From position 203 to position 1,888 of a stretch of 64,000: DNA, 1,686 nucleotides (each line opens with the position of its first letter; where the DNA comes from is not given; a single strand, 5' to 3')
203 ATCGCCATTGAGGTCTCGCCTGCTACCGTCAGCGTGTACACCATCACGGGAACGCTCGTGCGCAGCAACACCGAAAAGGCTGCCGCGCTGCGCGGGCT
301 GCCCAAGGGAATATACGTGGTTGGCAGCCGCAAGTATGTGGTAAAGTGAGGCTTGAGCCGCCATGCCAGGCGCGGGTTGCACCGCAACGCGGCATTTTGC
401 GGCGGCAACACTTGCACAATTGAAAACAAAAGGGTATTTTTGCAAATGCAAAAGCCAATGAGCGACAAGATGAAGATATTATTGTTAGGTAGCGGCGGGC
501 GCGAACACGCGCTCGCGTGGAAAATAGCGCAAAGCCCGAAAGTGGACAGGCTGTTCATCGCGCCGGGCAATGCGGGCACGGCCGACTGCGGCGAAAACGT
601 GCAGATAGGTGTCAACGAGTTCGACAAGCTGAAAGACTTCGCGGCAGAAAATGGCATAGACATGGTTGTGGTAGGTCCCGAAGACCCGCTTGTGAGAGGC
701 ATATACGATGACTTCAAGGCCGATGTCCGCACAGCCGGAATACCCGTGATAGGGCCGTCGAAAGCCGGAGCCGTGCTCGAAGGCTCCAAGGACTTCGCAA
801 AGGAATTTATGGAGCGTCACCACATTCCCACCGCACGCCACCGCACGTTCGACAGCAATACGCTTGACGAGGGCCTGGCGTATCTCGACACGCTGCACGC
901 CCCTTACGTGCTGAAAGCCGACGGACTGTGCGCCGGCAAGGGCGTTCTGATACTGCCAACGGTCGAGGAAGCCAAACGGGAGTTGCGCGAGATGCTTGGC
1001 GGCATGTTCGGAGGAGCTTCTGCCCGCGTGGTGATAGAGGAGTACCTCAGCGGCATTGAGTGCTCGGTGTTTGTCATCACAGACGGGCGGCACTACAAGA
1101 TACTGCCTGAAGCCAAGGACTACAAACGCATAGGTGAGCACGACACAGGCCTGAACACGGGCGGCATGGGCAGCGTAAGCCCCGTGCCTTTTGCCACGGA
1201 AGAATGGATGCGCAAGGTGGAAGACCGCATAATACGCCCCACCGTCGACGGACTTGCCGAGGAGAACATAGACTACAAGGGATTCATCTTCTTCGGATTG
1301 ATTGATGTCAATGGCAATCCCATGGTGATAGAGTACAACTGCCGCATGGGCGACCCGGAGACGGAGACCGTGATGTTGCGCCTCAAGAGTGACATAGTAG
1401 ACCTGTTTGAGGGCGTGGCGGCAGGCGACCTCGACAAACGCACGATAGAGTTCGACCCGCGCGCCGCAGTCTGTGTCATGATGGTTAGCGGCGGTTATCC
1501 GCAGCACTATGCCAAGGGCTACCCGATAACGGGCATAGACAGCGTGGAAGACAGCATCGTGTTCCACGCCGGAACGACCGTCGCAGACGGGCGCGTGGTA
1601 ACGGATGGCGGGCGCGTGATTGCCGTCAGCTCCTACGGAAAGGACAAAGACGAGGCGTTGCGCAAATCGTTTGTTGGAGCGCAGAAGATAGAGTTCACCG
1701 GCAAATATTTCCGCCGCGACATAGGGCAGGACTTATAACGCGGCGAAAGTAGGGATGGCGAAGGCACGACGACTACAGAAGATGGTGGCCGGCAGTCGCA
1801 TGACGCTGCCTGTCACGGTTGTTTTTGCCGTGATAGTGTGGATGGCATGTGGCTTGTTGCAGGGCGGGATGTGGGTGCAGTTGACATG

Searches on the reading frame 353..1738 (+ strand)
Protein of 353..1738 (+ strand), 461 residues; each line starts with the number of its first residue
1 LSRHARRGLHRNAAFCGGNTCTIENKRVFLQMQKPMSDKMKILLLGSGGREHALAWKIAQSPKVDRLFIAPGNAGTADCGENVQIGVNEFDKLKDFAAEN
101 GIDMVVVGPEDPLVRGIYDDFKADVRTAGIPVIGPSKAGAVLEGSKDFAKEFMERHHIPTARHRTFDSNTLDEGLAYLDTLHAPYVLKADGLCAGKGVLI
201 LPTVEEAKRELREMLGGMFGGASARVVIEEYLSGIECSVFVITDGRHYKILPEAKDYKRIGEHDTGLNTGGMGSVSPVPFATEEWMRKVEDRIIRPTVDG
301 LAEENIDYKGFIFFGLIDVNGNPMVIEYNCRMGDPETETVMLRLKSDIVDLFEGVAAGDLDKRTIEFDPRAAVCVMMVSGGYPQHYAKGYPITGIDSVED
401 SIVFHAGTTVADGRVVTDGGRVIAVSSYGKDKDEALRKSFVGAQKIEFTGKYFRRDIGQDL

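Call 87: search_protein_families(library=pfam, proteins=[window:353-1738:+], max_evalue=0.0001)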
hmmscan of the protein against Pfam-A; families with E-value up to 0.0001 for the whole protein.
window:353-1738:+ (461 aa): 4 families
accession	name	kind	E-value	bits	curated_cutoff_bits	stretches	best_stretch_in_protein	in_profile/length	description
PF01071.24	GARS_A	-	7.1e-65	218.9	27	1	144-337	1-194/194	Phosphoribosylglycinamide synthetase, ATP-grasp (A) domain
PF02844.21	GARS_N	-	2.6e-38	131.2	29.5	1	40-143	1-100/100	Phosphoribosylglycinamide synthetase, N domain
PF02843.22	GARS_C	-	3.7e-29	101.3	34.8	1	372-459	1-91/92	Phosphoribosylglycinamide synthetase, C domain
PF02655.19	ATP-grasp_3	-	6.9e-05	23.4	23.2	0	182-332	31-157/160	ATP-grasp domain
